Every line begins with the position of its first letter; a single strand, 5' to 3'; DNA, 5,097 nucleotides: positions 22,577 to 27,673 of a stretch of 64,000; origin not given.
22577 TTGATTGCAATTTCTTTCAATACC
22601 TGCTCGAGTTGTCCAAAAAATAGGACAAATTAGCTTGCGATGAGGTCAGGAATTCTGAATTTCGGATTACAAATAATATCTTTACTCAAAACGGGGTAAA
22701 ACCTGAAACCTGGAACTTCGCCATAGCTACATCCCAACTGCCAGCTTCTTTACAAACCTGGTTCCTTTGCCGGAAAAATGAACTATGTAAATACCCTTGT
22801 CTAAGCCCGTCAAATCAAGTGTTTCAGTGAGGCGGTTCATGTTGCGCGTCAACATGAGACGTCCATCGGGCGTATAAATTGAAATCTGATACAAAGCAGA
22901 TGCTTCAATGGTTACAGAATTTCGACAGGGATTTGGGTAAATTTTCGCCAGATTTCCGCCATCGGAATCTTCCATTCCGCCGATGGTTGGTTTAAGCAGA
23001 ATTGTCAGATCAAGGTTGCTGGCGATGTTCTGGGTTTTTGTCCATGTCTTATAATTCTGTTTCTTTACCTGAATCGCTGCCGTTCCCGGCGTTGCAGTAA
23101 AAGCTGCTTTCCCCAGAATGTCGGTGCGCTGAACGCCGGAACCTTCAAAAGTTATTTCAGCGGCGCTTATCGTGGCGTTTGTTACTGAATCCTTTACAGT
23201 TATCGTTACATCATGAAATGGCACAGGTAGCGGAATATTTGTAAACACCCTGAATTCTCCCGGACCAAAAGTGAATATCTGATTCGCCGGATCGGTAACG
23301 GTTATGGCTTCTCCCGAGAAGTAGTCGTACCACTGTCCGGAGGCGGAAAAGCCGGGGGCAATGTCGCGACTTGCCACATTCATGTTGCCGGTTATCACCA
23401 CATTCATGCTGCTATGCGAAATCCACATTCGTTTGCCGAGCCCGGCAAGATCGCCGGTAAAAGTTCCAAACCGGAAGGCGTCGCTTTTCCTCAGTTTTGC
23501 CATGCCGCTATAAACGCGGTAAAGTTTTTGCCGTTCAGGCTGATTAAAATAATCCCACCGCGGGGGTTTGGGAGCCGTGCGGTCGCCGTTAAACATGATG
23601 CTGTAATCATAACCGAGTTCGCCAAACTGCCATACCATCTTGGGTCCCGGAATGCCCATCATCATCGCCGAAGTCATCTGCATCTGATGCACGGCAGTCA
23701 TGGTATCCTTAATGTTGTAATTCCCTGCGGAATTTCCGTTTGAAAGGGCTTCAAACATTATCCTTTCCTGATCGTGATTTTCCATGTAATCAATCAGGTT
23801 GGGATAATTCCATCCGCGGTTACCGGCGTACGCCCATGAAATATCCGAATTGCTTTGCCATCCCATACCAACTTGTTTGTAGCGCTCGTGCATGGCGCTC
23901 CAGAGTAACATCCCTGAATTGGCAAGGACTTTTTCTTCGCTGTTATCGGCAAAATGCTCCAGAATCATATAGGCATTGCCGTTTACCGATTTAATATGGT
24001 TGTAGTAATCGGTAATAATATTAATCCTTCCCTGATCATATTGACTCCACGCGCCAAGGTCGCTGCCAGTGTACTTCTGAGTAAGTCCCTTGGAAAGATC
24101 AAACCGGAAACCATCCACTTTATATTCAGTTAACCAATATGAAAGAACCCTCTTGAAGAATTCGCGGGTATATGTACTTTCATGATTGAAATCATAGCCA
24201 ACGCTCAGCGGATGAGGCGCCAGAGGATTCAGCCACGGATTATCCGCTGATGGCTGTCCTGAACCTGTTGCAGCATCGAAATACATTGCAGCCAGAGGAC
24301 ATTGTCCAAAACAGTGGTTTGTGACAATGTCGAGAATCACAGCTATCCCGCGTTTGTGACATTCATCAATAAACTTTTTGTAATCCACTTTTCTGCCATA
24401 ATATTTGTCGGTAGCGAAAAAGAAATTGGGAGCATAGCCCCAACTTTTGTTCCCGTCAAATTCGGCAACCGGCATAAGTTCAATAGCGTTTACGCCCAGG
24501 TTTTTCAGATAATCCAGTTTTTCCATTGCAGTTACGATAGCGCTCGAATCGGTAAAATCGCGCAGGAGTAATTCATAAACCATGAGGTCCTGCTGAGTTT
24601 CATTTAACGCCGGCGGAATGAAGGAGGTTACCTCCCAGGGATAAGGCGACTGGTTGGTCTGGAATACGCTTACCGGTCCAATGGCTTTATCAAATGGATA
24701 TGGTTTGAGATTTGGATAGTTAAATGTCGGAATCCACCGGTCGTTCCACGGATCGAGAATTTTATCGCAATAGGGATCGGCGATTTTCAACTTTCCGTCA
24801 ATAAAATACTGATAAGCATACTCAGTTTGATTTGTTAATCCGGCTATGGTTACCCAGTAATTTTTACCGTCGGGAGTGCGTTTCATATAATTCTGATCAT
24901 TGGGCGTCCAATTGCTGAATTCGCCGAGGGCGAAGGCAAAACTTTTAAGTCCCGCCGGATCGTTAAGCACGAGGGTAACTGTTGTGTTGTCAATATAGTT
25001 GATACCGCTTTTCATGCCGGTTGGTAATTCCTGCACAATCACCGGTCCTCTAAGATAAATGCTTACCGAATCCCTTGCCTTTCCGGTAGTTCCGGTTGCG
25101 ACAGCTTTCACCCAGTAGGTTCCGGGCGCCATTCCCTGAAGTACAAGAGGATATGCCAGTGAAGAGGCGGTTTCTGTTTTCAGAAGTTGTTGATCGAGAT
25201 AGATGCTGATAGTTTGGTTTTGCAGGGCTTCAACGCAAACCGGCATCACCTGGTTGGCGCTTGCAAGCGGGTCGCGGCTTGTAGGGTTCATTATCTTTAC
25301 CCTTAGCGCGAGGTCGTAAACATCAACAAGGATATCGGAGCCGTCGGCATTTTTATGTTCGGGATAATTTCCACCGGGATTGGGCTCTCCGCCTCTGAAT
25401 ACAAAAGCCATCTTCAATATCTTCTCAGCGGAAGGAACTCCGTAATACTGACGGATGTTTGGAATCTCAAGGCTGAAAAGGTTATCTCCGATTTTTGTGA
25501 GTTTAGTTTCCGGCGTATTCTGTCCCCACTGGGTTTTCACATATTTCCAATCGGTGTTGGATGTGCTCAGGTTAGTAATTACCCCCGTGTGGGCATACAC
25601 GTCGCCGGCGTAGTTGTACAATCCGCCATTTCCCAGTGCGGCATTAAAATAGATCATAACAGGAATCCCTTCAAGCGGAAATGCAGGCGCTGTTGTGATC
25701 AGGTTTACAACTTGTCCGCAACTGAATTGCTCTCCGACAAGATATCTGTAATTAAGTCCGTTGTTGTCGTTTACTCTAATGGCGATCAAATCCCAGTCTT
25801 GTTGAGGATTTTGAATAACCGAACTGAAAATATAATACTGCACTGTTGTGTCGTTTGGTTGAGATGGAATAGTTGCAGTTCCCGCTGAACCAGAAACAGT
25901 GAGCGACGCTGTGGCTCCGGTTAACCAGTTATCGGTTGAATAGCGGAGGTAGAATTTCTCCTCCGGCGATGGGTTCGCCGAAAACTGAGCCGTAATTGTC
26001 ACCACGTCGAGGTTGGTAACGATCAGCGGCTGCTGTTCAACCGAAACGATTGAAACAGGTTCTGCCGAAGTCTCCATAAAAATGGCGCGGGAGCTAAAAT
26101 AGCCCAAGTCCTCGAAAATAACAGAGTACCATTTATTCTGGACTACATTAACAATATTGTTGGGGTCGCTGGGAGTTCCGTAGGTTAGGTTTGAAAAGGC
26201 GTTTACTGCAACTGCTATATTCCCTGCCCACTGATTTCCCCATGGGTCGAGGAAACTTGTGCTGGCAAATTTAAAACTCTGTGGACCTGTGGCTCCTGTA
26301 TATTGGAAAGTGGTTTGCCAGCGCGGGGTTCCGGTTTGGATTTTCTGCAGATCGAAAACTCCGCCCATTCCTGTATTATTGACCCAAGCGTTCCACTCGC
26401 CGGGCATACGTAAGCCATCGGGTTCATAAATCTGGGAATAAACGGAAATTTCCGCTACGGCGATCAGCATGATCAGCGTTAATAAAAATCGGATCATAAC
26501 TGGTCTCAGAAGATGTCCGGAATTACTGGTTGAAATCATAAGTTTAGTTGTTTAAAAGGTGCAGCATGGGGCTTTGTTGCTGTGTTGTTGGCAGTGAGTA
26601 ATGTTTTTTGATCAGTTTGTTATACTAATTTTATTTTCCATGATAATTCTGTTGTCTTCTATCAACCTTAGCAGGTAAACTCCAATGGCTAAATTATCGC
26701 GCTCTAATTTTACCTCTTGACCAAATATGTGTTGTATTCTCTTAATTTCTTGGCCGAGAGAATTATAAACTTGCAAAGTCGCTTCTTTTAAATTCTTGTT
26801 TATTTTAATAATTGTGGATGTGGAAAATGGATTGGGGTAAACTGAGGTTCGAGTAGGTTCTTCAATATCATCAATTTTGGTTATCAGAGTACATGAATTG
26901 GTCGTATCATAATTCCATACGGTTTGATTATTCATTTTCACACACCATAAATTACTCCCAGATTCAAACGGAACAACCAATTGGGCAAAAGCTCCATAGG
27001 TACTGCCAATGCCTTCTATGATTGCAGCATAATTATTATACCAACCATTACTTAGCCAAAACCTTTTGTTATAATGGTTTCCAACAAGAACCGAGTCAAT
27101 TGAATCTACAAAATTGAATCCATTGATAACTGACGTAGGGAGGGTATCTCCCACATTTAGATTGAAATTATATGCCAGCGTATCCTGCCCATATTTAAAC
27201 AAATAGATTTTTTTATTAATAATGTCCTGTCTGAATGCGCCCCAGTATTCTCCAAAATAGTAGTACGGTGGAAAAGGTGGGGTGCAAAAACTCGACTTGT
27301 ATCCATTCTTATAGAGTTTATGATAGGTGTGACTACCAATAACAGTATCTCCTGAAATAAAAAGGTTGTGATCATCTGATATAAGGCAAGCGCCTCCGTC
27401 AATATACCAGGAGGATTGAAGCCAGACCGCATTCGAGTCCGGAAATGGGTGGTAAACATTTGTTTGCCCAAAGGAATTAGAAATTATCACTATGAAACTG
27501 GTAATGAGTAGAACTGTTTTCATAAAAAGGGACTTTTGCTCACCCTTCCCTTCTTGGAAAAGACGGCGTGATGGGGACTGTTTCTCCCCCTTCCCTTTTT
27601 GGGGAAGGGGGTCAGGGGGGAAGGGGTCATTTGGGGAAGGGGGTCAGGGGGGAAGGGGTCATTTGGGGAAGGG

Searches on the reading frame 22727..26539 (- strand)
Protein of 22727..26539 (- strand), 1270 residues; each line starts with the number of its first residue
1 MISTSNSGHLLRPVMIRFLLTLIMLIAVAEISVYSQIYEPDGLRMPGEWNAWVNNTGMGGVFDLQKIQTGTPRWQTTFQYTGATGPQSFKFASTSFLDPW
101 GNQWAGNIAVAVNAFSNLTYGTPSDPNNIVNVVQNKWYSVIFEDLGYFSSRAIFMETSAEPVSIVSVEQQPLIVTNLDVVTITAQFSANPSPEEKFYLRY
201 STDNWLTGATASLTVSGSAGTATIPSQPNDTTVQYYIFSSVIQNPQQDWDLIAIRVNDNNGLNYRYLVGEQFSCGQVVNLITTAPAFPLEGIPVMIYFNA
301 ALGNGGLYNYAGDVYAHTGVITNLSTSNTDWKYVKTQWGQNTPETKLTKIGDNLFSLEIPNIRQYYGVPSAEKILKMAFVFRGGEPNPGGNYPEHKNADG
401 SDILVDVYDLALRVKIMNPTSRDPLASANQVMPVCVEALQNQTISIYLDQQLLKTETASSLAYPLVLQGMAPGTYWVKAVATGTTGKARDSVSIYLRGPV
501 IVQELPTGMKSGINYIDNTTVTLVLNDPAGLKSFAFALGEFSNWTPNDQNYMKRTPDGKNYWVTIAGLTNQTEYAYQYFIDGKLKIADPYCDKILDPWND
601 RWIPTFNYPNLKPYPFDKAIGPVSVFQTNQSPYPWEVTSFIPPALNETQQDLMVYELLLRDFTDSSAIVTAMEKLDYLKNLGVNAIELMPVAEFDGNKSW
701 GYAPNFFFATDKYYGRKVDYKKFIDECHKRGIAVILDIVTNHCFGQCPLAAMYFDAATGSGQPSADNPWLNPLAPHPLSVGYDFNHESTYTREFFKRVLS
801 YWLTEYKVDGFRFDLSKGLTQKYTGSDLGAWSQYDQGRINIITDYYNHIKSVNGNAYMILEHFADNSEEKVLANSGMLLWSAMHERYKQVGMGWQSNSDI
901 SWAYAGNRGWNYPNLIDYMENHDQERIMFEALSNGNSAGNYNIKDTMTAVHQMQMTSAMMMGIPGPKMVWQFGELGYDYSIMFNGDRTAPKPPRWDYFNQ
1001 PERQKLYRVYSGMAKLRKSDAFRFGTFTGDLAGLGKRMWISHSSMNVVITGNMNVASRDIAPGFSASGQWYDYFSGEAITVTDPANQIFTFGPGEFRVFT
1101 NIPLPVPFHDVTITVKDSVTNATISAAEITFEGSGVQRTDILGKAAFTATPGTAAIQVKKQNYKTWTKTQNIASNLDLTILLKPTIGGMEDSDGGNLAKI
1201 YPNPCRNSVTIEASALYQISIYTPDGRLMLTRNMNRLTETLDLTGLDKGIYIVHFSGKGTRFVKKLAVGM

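Call 14: search_protein_families(library=pfam, proteins=[window:22727-26539:-], max_evalue=0.001)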
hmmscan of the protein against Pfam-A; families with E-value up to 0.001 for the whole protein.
window:22727-26539:- (1270 aa): 2 families
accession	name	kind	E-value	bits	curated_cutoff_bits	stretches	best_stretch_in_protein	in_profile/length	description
PF00128.31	Alpha-amylase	-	7.6e-23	81.9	22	2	672-746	22-95/446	Alpha amylase, catalytic domain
PF18962.6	Por_Secre_tail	-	3e-11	43.9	27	1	1200-1268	1-75/75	Secretion system C-terminal sorting domain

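Call 88: search_protein_families(library=ncbifam, proteins=[window:22727-26539:-], max_evalue=0.01)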
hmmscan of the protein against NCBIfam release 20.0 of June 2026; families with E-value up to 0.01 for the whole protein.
window:22727-26539:- (1270 aa): 38 families (the best 25 are shown)
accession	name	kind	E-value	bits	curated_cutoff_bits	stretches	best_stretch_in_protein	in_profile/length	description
TIGR02402.1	trehalose_TreZ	equivalog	1.7e-39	135.6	538.8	1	649-821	92-252/545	malto-oligosyltrehalose trehalohydrolase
NF003811.1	PRK05402.1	equivalog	1.4e-24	86.6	741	1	628-855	115-341/619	1,4-alpha-glucan branching protein GlgB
TIGR01515.1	branching_enzym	equivalog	7.3e-23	81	463.95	1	645-868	128-343/607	1,4-alpha-glucan branching enzyme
NF008967.0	PRK12313.1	equivalog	1.2e-22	80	577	1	632-857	126-350/633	1,4-alpha-glucan branching protein GlgB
TIGR02100.1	glgX_debranch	equivalog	1.6e-19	69.4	640.9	1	670-827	185-354/688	glycogen debranching protein GlgX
TIGR02104.1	pulA_typeI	equivalog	2.3e-19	68.9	504.5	1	672-815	167-320/605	type I pullulanase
NF041321.1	Alpha-amyl_MalA_Halo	equivalog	1.9e-17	62.9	875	1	649-816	257-427/666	alpha-amylase MalA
NF011293.0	PRK14705.1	equivalog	3e-17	61.5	2376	1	670-834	767-924/1224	1,4-alpha-glucan branching enzyme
TIGR02102.1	pullulan_Gpos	equivalog_domain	7.1e-14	50.5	1042.25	1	565-815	376-643/1113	pullulanase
TIGR02456.1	treS_nterm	equivalog_domain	9.8e-14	50.7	678.35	1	651-748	5-106/539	maltose alpha-D-glucosyltransferase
NF009221.0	PRK12568.1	equivalog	2.1e-13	49.2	1270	1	671-837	287-446/745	1,4-alpha-glucan branching enzyme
NF002983.0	PRK03705.1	equivalog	3.6e-13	48.5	901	1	675-819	185-341/658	glycogen debranching protein GlgX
NF041090.1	Cyc-maltodext_AglB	equivalog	7.6e-13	48.1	540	1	672-821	68-213/470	cyclomaltodextrinase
TIGR02403.1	trehalose_treC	equivalog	2.4e-12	46.3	799.05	1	663-744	16-101/544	alpha,alpha-phosphotrehalase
NF008051.0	PRK10785.1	equivalog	3e-12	45.5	568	1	672-747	182-255/607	maltodextrin glucosidase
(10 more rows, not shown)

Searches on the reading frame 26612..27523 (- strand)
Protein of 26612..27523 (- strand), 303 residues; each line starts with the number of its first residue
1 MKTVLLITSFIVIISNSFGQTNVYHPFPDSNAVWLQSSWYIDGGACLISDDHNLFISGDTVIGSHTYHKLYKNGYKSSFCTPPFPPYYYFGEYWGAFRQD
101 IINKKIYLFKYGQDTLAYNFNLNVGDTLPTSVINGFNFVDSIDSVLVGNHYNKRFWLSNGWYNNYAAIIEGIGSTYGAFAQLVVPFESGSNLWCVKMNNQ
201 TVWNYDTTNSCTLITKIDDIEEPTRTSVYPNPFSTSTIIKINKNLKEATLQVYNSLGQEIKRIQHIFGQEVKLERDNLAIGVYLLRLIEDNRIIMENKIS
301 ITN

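Call 14: search_protein_families(library=pfam, proteins=[window:26612-27523:-], max_evalue=0.001)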
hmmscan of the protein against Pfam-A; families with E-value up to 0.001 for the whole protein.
window:26612-27523:- (303 aa): 1 family
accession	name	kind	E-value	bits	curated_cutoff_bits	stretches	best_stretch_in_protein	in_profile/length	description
PF18962.6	Por_Secre_tail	-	1.6e-09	38.4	27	1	228-300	1-74/75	Secretion system C-terminal sorting domain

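Call 88: search_protein_families(library=ncbifam, proteins=[window:26612-27523:-], max_evalue=0.01)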
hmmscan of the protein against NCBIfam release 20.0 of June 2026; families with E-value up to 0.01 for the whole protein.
window:26612-27523:- (303 aa): 4 families
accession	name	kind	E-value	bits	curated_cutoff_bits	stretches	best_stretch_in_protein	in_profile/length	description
TIGR04183.1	Por_Secre_tail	domain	6.9e-11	42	23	1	228-300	1-70/72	T9SS type A sorting domain-containing protein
NF038113.1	T9SSA_dep_M36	equivalog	5.2e-09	34.8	885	1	205-299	771-866/869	T9SS-dependent M36 family metallopeptidase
NF050177.1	TapA_OM_Porphy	equivalog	1.1e-05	24.4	500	1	193-296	439-539/544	TapA/TapC family T9SS-dependent outer membrane protein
NF033707.1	T9SS_sortase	equivalog_domain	0.00022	19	420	1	204-267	977-1044/1095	type IX secretion system sortase PorU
